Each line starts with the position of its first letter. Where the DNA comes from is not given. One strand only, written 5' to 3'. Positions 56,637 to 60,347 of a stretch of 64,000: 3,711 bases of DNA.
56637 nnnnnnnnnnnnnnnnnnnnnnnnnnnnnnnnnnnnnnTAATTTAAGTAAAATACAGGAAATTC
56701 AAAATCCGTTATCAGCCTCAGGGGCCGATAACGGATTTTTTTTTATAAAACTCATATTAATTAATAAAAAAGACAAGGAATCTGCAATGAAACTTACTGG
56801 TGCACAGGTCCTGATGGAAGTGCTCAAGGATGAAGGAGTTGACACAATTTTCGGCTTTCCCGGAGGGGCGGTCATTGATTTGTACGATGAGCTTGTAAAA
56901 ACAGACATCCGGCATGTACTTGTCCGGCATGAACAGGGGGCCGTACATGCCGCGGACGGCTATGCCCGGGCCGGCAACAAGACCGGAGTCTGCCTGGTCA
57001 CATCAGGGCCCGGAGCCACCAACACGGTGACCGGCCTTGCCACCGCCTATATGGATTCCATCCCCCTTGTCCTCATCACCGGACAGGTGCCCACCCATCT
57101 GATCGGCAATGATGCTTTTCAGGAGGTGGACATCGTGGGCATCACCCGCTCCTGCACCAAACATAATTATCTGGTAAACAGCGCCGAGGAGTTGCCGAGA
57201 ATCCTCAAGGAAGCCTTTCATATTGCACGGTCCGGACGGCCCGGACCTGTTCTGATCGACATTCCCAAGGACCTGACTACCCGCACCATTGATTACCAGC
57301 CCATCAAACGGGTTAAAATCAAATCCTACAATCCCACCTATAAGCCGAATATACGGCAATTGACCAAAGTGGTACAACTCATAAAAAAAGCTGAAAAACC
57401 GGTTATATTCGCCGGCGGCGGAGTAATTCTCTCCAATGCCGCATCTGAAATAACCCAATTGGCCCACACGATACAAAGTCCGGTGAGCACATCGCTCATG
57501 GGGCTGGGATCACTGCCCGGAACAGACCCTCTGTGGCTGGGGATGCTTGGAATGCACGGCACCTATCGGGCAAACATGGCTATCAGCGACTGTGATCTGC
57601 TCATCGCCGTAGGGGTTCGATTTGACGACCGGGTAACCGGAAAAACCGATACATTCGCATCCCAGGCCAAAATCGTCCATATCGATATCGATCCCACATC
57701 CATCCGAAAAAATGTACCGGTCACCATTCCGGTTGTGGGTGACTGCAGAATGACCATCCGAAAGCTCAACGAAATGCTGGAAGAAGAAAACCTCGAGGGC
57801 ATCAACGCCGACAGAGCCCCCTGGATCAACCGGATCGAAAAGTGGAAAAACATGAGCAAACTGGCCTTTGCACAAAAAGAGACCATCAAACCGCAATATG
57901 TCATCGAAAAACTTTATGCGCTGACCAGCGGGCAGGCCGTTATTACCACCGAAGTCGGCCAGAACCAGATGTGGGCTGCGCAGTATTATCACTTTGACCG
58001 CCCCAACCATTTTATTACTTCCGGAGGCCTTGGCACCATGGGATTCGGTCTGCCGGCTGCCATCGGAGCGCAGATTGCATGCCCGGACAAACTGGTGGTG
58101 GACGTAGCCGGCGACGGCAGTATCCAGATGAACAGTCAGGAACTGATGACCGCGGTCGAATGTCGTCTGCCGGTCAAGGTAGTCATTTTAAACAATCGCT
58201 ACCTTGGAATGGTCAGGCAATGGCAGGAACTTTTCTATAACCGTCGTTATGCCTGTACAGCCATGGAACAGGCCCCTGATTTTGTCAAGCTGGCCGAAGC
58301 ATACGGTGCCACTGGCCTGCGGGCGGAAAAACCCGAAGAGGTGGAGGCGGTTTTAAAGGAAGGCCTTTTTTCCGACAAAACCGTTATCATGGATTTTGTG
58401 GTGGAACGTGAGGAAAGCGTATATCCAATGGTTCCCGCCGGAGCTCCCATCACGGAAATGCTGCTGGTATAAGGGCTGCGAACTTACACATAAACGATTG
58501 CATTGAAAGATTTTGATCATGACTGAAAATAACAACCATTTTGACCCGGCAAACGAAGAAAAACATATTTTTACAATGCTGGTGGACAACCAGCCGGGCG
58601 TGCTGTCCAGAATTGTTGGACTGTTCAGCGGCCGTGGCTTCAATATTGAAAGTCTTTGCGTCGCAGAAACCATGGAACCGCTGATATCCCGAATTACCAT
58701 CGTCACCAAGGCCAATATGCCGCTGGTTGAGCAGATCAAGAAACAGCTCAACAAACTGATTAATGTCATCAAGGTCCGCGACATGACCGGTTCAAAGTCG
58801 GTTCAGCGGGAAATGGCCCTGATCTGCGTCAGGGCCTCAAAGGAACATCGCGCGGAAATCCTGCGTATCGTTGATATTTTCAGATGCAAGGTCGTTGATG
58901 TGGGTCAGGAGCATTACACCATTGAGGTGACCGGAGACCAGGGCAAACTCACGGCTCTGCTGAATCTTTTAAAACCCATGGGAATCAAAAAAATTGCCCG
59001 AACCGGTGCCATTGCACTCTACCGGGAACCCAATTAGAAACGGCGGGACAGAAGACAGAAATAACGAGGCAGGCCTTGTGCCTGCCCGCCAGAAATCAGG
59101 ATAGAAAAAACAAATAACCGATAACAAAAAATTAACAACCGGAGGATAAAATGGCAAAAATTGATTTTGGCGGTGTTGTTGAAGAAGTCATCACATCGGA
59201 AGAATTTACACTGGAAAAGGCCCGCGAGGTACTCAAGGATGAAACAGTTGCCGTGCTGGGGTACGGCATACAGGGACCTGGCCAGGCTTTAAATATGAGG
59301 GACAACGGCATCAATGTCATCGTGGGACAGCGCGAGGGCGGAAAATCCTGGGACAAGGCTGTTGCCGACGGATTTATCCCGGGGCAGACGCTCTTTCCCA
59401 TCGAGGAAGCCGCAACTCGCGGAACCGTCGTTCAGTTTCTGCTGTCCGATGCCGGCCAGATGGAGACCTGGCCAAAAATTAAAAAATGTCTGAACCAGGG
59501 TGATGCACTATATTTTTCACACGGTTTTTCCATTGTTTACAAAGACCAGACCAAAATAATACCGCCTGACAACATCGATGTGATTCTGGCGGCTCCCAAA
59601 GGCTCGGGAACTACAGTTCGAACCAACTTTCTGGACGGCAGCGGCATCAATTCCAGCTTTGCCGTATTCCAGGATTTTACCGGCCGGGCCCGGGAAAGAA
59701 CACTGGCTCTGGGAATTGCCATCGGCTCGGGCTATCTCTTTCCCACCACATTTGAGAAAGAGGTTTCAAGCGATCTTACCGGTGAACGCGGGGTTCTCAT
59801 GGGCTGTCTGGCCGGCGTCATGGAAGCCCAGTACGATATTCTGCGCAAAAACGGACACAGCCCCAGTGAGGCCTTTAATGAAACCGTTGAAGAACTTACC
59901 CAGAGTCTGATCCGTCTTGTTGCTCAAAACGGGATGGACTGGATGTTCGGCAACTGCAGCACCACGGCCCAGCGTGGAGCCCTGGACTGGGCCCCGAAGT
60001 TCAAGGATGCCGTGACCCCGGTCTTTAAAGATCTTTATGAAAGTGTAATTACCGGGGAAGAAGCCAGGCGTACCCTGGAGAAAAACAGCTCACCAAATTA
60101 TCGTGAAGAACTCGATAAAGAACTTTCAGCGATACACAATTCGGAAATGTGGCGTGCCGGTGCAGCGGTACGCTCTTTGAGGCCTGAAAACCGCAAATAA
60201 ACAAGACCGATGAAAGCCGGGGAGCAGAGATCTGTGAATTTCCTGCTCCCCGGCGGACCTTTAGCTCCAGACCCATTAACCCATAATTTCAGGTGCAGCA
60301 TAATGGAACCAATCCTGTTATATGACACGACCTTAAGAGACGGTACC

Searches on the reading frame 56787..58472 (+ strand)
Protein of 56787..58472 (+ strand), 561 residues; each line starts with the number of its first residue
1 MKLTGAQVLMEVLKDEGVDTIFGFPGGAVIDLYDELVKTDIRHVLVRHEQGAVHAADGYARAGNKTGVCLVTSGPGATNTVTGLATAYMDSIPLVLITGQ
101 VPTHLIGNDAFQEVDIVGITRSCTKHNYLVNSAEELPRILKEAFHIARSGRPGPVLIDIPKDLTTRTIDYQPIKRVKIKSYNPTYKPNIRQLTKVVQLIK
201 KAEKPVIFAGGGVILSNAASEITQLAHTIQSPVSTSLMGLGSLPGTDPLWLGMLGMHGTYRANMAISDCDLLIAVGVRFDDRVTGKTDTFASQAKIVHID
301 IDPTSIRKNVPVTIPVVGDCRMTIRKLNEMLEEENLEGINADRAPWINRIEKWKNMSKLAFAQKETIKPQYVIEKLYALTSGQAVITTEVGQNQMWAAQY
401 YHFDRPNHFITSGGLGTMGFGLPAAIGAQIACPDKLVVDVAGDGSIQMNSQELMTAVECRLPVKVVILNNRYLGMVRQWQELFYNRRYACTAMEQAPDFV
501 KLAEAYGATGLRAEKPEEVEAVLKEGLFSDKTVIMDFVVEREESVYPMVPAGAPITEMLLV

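Call 6: find_related_loci(query=window:56787-58469:+, collection=genome_contigs, flank=3000)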
Query window:56787-58469:+ (561 aa) in genome_contigs; peptide patterns used: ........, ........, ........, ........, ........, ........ (x = any residue, [..] = any of these).
600 stretches matched a pattern (row limit reached: there are more); 599 encode a relative of the query (tblastn E <= 1e-3); the best 80 are kept; 80 distinct loci.
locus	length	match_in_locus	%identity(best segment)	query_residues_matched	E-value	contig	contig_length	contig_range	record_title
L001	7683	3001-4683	77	1-561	0e+0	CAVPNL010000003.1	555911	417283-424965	MAG: uncultured delta proteobacterium isolate MFD09779.bin.2.131 genome assembly, contig: contig_13951, whole genome sho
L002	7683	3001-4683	76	1-561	0e+0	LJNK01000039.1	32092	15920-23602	MAG: Deltaproteobacteria bacterium SG8_13 WOR_8-12_820, whole genome shotgun sequence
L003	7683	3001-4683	76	1-561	0e+0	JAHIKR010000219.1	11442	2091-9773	MAG: Proteobacteria bacterium isolate KR13_N1.mb.65 KR13_N1.mb.65_k141_128716, whole genome shotgun sequence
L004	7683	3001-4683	75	1-561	0e+0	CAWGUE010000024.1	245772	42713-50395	MAG: uncultured delta proteobacterium isolate MFD09779.bin.1.212 genome assembly, contig: contig_57910, whole genome sho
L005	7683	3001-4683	73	1-561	0e+0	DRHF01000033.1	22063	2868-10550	MAG TPA_asm: Desulfobacterales bacterium isolate HyVt-363 HyVt-363_k145_15225, whole genome shotgun sequence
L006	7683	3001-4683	75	1-561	0e+0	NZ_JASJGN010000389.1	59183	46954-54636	MAG: Desulfosarcina sp. isolate ChS5.bin.72 ChesSed_k141_1395060, whole genome shotgun sequence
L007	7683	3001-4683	73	2-561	0e+0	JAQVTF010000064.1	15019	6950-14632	MAG: Desulfobacteraceae bacterium isolate STF1_291 NODE_10914_length_15019_cov_4.533508_Sandtown_F1, whole genome shotgu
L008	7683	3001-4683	73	1-561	0e+0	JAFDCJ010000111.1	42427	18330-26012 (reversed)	MAG: Deltaproteobacteria bacterium isolate MB3D_Bin_18 MB3D_Bin_18_MB3D_0306_000000517396, whole genome shotgun sequence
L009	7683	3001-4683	73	1-561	0e+0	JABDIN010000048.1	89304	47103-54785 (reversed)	MAG: Desulfobacteraceae bacterium isolate DS_bin_10 k127_94297, whole genome shotgun sequence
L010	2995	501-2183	72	1-561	0e+0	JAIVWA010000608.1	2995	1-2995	MAG: Gammaproteobacteria bacterium isolate HYP3_UM_18 NODE_7624_length_2995_cov_0.717922, whole genome shotgun sequence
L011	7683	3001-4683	73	1-561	0e+0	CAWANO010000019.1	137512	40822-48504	MAG: uncultured delta proteobacterium isolate MFD03804.bin.1.2 genome assembly, contig: contig_84487, whole genome shotg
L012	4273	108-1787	73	2-561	0e+0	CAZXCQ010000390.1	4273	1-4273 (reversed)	MAG TPA_asm: uncultured Desulfobacteraceae bacterium isolate SRP323688_co1_244 genome assembly, contig: NODE_27575_lengt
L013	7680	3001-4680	72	1-560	0e+0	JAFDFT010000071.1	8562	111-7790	MAG: Deltaproteobacteria bacterium isolate Meg22_02_Bin_86 Meg22_02_Bin_86_scaffold_12596, whole genome shotgun sequence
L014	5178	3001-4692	73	1-560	0e+0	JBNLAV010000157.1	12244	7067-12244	MAG: Desulfobacteraceae bacterium isolate C2.bin.44.orig k141_1398065, whole genome shotgun sequence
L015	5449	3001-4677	72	3-561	0e+0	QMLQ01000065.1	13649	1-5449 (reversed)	MAG: Deltaproteobacteria bacterium isolate B46_G9 B46_Guay9_scaffold_04316, whole genome shotgun sequence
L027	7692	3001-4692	70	3-561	0e+0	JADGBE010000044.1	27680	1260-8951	MAG: Desulfamplus sp. isolate nS315bin44 nS315_bin44_NODE_44_length_27680_cov_20.070700, whole genome shotgun sequence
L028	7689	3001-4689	67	1-561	0e+0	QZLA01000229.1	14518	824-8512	MAG: Desulfobacteraceae bacterium isolate Madre2 k127_664624, whole genome shotgun sequence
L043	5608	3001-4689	63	1-560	0e+0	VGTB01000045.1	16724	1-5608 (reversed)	MAG: Deltaproteobacteria bacterium isolate M_DeepCast_400m_m1_009 M_DeepCast_400m_m1_009_Ga0194112_10005659, whole genom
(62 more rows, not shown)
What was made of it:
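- Closest known: Escherichia coli / Salmonella ilvGMEDA leader. Different: The host belongs to the Desulfobacterales group (call 6).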

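Call 7: search_protein_families(library=ncbifam, proteins=[window:56787-58469:+])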
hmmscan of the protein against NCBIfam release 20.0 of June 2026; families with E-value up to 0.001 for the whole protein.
window:56787-58469:+ (561 aa): 55 families (the best 25 are shown)
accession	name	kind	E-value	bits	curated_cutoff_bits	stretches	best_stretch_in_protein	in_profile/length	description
NF004710.0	PRK06048.1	equivalog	1.1e-258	859.3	976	1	2-559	7-557/561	acetolactate synthase large subunit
TIGR00118.1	acolac_lg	equivalog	9.9e-256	849.6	538.35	1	3-559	1-554/557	biosynthetic-type acetolactate synthase large subunit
NF006319.0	PRK08527.1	equivalog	1.5e-236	786.2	905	1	1-560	2-559/565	acetolactate synthase large subunit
NF006581.0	PRK09107.1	equivalog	1.9e-234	779.4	974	1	2-560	10-574/595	acetolactate synthase 3 large subunit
NF005409.0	PRK06965.1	equivalog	4.4e-230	765.1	1035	1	3-560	21-582/587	acetolactate synthase 3 catalytic subunit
NF005824.0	PRK07710.1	equivalog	5.3e-228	758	976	1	2-559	16-568/573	acetolactate synthase large subunit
NF004919.0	PRK06276.1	equivalog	1.5e-226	753.3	866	1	4-559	2-557/582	acetolactate synthase large subunit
NF005228.0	PRK06725.1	equivalog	1.8e-224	746.2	991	1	2-560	15-566/571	acetolactate synthase large subunit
NF005651.0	PRK07418.1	subfamily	3.4e-220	732.4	942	1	2-559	18-579/617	acetolactate synthase large subunit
NF005058.0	PRK06466.1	equivalog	1e-217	724.2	951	1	2-560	3-568/574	acetolactate synthase 3 large subunit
NF005860.0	PRK07789.1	equivalog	7.8e-217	721.4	881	1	2-554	33-593/615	acetolactate synthase large subunit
NF006525.0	PRK08979.1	equivalog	7.5e-211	701.4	1084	1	2-560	3-566/572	acetolactate synthase 3 large subunit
NF005364.0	PRK06882.1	equivalog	3.9e-210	699.1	1083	1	2-560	3-566/574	acetolactate synthase 3 large subunit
NF005936.0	PRK07979.1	equivalog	3e-205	682.9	1080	1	3-560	4-568/574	acetolactate synthase 3 large subunit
NF006524.0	PRK08978.1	equivalog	5.9e-204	678.4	738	1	4-559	2-544/548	acetolactate synthase 2 catalytic subunit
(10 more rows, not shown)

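Call 25: find_related_loci(query=window:56787-58469:+, collection=metagenome_contigs, flank=1000)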
Query window:56787-58469:+ (561 aa) in metagenome_contigs; peptide patterns used: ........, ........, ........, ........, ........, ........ (x = any residue, [..] = any of these).
600 stretches matched a pattern (row limit reached: there are more); 598 encode a relative of the query (tblastn E <= 1e-3); the best 80 are kept; 80 distinct loci.
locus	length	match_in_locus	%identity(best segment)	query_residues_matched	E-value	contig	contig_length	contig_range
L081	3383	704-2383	76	1-560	0e+0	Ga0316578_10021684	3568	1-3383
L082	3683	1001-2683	75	1-561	0e+0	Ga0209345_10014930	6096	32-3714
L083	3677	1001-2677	75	3-561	0e+0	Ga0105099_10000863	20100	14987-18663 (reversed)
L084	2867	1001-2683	73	1-561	0e+0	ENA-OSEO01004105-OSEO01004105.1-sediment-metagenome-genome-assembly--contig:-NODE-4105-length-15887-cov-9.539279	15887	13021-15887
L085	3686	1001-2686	74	1-561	0e+0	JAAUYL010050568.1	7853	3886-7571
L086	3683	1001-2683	73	1-561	0e+0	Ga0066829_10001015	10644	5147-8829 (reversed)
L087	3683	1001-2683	75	1-561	0e+0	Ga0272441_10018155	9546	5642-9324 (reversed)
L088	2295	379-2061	71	1-561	0e+0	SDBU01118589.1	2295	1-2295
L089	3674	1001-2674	73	3-560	0e+0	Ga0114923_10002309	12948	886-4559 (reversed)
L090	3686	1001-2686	72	1-561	0e+0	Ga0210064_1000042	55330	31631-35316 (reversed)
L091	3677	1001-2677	73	3-561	0e+0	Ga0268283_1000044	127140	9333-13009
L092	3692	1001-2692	72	1-560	0e+0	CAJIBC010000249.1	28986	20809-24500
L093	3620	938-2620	69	1-561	0e+0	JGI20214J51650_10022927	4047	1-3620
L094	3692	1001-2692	72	1-560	0e+0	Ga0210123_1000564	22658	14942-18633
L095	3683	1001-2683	70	1-561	0e+0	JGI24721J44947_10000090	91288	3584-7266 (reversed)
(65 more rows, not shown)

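Call 46: search_protein_families(library=ncbifam, proteins=[L003:1259-2926:+, L043:531-2213:+, L043:2237-2746:+, L043:3001-4710:+, L001:235-2508:+, L003:206-820:+], max_evalue=1e-20)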
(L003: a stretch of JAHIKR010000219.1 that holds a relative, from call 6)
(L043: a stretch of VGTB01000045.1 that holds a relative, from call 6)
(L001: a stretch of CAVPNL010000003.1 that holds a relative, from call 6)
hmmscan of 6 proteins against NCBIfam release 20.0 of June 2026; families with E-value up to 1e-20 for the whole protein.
L003:1259-2926:+ (556 aa): 8 families
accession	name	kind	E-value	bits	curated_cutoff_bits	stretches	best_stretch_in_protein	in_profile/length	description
NF002068.0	PRK00911.1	subfamily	1.8e-248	825.6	644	1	1-556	5-556/559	dihydroxy-acid dehydratase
TIGR00110.1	ilvD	equivalog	1.9e-239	795.7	618.15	1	14-555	1-541/543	dihydroxy-acid dehydratase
NF009103.0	PRK12448.1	equivalog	6.1e-186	619.2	710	2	2-354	5-362/616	dihydroxy-acid dehydratase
NF004784.0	PRK06131.1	subfamily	1.3e-145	486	539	1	8-554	19-559/576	dihydroxy-acid dehydratase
NF009559.0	PRK13016.1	equivalog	6.1e-132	440.8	882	1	13-553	24-559/578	L-arabinonate dehydratase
NF009560.0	PRK13017.1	subfamily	5.2e-126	421.2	684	1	15-555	28-575/595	dihydroxy-acid dehydratase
TIGR01196.1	edd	equivalog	9.9e-81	271.8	708.25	1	29-554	62-598/601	phosphogluconate dehydratase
TIGR03432.1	yjhG_yagF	hypoth_equivalog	5.6e-73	246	808.15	1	40-512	76-571/640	YjhG/YagF family D-xylonate dehydratase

L043:531-2213:+ (561 aa): 51 families (the best 25 are shown)
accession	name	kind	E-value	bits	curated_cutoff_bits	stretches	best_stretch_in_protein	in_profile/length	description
TIGR00118.1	acolac_lg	equivalog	1.9e-200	667.1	538.35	1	8-557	3-555/557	biosynthetic-type acetolactate synthase large subunit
NF004919.0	PRK06276.1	equivalog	2.1e-192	640.5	866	1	8-557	3-558/582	acetolactate synthase large subunit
NF006524.0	PRK08978.1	equivalog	5e-191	635.7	738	1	8-558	3-546/548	acetolactate synthase 2 catalytic subunit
NF004710.0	PRK06048.1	equivalog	1.7e-189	630.9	976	1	5-556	7-557/561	acetolactate synthase large subunit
NF005651.0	PRK07418.1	subfamily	9.7e-175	582.2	942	1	4-556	17-579/617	acetolactate synthase large subunit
NF005228.0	PRK06725.1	equivalog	2.4e-174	580.7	991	1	4-560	14-569/571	acetolactate synthase large subunit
NF005824.0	PRK07710.1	equivalog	4.7e-169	563.4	976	1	5-555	16-567/573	acetolactate synthase large subunit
NF006016.1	PRK08155.1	equivalog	4.4e-167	556.9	870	1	6-557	3-553/554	acetolactate synthase large subunit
NF006319.0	PRK08527.1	equivalog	1.4e-165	552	905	1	5-557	3-559/565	acetolactate synthase large subunit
NF005860.0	PRK07789.1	equivalog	1.4e-163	545.5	881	1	5-555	33-597/615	acetolactate synthase large subunit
NF006581.0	PRK09107.1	equivalog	7.8e-159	529.7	974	1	5-556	10-573/595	acetolactate synthase 3 large subunit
NF005584.0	PRK07282.1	equivalog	3e-155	518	970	1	6-556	10-560/566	acetolactate synthase large subunit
NF005058.0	PRK06466.1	equivalog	2.6e-152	508.2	951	1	7-546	5-557/574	acetolactate synthase 3 large subunit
NF005409.0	PRK06965.1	equivalog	2.3e-150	501.8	1035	1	4-556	19-581/587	acetolactate synthase 3 catalytic subunit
NF006525.0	PRK08979.1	equivalog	8.9e-146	486.6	1084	1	7-554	5-563/572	acetolactate synthase 3 large subunit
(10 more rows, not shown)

L043:2237-2746:+ (170 aa): 2 families
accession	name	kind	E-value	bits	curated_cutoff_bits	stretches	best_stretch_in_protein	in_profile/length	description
NF008864.0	PRK11895.1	equivalog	6.5e-52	175.5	119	1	8-166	2-160/164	acetolactate synthase small subunit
TIGR00119.1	acolac_sm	equivalog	7.5e-47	159.2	56.9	1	9-164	2-157/158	acetolactate synthase small subunit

L043:3001-4710:+ (570 aa): 50 families (the best 25 are shown)
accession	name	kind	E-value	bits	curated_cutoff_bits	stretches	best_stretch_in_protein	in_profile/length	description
TIGR00118.1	acolac_lg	equivalog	2e-246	818.8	538.35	1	4-564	2-556/557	biosynthetic-type acetolactate synthase large subunit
NF004710.0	PRK06048.1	equivalog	4.4e-243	807.8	976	1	2-562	7-557/561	acetolactate synthase large subunit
NF005824.0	PRK07710.1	equivalog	2.5e-228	759.1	976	1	3-563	17-569/573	acetolactate synthase large subunit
NF006581.0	PRK09107.1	equivalog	6e-227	754.6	974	1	2-568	10-579/595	acetolactate synthase 3 large subunit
NF005228.0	PRK06725.1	equivalog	1.1e-224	746.9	991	1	2-565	15-568/571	acetolactate synthase large subunit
NF005651.0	PRK07418.1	subfamily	2.1e-218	726.5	942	1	2-566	18-583/617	acetolactate synthase large subunit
NF006319.0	PRK08527.1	equivalog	2e-217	723.1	905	1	1-568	2-564/565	acetolactate synthase large subunit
NF005409.0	PRK06965.1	equivalog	2.7e-216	719.6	1035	1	2-567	20-586/587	acetolactate synthase 3 catalytic subunit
NF005058.0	PRK06466.1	equivalog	7.4e-213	708.2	951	1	3-568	4-573/574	acetolactate synthase 3 large subunit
NF004919.0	PRK06276.1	equivalog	7.8e-212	704.7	866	1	4-566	2-561/582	acetolactate synthase large subunit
NF005860.0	PRK07789.1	equivalog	9.9e-211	701.2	881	1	2-562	33-598/615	acetolactate synthase large subunit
NF006525.0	PRK08979.1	equivalog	8e-202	671.6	1084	1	3-568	4-571/572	acetolactate synthase 3 large subunit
NF005936.0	PRK07979.1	equivalog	1.6e-201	670.6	1080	1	3-568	4-573/574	acetolactate synthase 3 large subunit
NF006524.0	PRK08978.1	equivalog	3.7e-201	669.1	738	1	4-562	2-544/548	acetolactate synthase 2 catalytic subunit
NF005364.0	PRK06882.1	equivalog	2.6e-199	663.3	1083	1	3-569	4-572/574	acetolactate synthase 3 large subunit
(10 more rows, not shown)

L001:235-2508:+ (758 aa): 12 families
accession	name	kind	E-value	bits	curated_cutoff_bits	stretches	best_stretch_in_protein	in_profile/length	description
TIGR01051.1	topA_bact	equivalog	3.5e-245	815.8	456.4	1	5-614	1-630/632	type I DNA topoisomerase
NF004966.0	PRK06319.1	equivalog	1.7e-226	754.3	868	1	1-714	1-727/862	DNA topoisomerase I/SWI domain fusion protein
NF006451.0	PRK08780.1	equivalog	5.7e-207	689.9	1265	1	1-603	1-614/824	DNA topoisomerase I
TIGR01054.1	rgy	equivalog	3e-89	300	471.7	1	56-556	701-1167/1172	reverse gyrase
TIGR01057.1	topA_arch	equivalog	1.3e-80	271.4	458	1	22-609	37-618/618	DNA topoisomerase I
NF005829.0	PRK07726.1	subfamily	1.4e-71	242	597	1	53-616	72-644/669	DNA topoisomerase 3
NF005555.0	PRK07220.1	equivalog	5.1e-71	240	635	1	58-615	82-625/740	DNA topoisomerase I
NF004438.0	PRK05776.1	equivalog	1.4e-66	225.1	793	1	21-563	47-580/677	DNA topoisomerase I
NF011532.0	PRK14973.1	equivalog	4.6e-59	200.1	930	1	58-612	81-620/936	DNA topoisomerase I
TIGR01056.1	topB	subfamily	3.3e-57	194.4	515.75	1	72-615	95-646/706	DNA topoisomerase III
NF006032.0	PRK08173.1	equivalog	8.7e-32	109.7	1058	1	72-542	95-585/863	DNA topoisomerase III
NF011313.0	PRK14724.1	equivalog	9.5e-23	79.9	1088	1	71-477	98-523/988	DNA topoisomerase III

L003:206-820:+ (205 aa): 4 families
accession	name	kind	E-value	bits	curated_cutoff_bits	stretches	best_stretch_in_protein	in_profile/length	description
NF009895.0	PRK13352.1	equivalog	2.2e-103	346.3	410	1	1-203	218-418/430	phosphomethylpyrimidine synthase ThiC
TIGR00190.1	thiC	equivalog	2e-100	336.5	460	1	2-203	218-419/423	phosphomethylpyrimidine synthase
TIGR04386.1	ThiC_like_1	exception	2.6e-88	296.6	700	1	2-202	220-420/426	B12 lower ligand biosynthesis ThiC-like protein BzaB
NF006763.1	PRK09284.1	equivalog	4.4e-88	296.2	650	1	2-203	355-561/564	phosphomethylpyrimidine synthase ThiC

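Call 47: find_encoding_contigs(protein=window:56787-58472:+, flank=1000, max_places=3)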
Protein window:56787-58472:+ (561 aa): no gene with exactly this product is on record in the collection.
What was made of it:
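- Tried and rejected: An exact-sequence look-up of IlvB to identify the source contig found nothing on record (call 47).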

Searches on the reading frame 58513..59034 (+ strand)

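Call 7: search_protein_families(library=ncbifam, proteins=[window:58513-59034:+])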
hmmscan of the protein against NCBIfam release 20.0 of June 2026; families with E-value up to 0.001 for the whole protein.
window:58513-59034:+ (174 aa): 6 families
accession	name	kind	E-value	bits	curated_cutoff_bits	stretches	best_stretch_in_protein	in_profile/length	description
NF008864.0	PRK11895.1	equivalog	3e-66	222.1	119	1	16-172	2-158/164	acetolactate synthase small subunit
TIGR00119.1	acolac_sm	equivalog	1.5e-59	200.5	56.9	1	17-172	2-157/158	acetolactate synthase small subunit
NF006036.0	PRK08178.1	equivalog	2e-12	47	128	1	10-98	7-94/102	acetolactate synthase small subunit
NF005233.0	PRK06737.1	equivalog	1.2e-10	41.4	102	1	18-89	3-74/76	ACT domain-containing protein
NF008362.0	PRK11152.1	equivalog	3.5e-07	30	68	1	17-91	3-76/85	acetolactate synthase 2 small subunit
NF010078.0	PRK13562.1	equivalog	0.00068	19.6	96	0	18-90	3-76/84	ACT domain-containing protein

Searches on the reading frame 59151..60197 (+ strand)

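Call 7: search_protein_families(library=ncbifam, proteins=[window:59151-60197:+])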
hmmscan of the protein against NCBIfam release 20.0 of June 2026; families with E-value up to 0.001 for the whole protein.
window:59151-60197:+ (349 aa): 4 families
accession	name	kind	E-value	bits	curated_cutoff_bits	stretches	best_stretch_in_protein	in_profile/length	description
TIGR00465.1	ilvC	equivalog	1.3e-95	320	226.15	1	28-347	1-313/314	ketol-acid reductoisomerase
NF004017.0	PRK05479.1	equivalog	1.8e-64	217.6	336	1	25-343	12-324/337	ketol-acid reductoisomerase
NF009940.0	PRK13403.1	equivalog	3.9e-44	150.8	406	1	25-307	11-288/335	ketol-acid reductoisomerase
NF003557.0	PRK05225.1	equivalog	6.3e-31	107.5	713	1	14-309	23-317/491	ketol-acid reductoisomerase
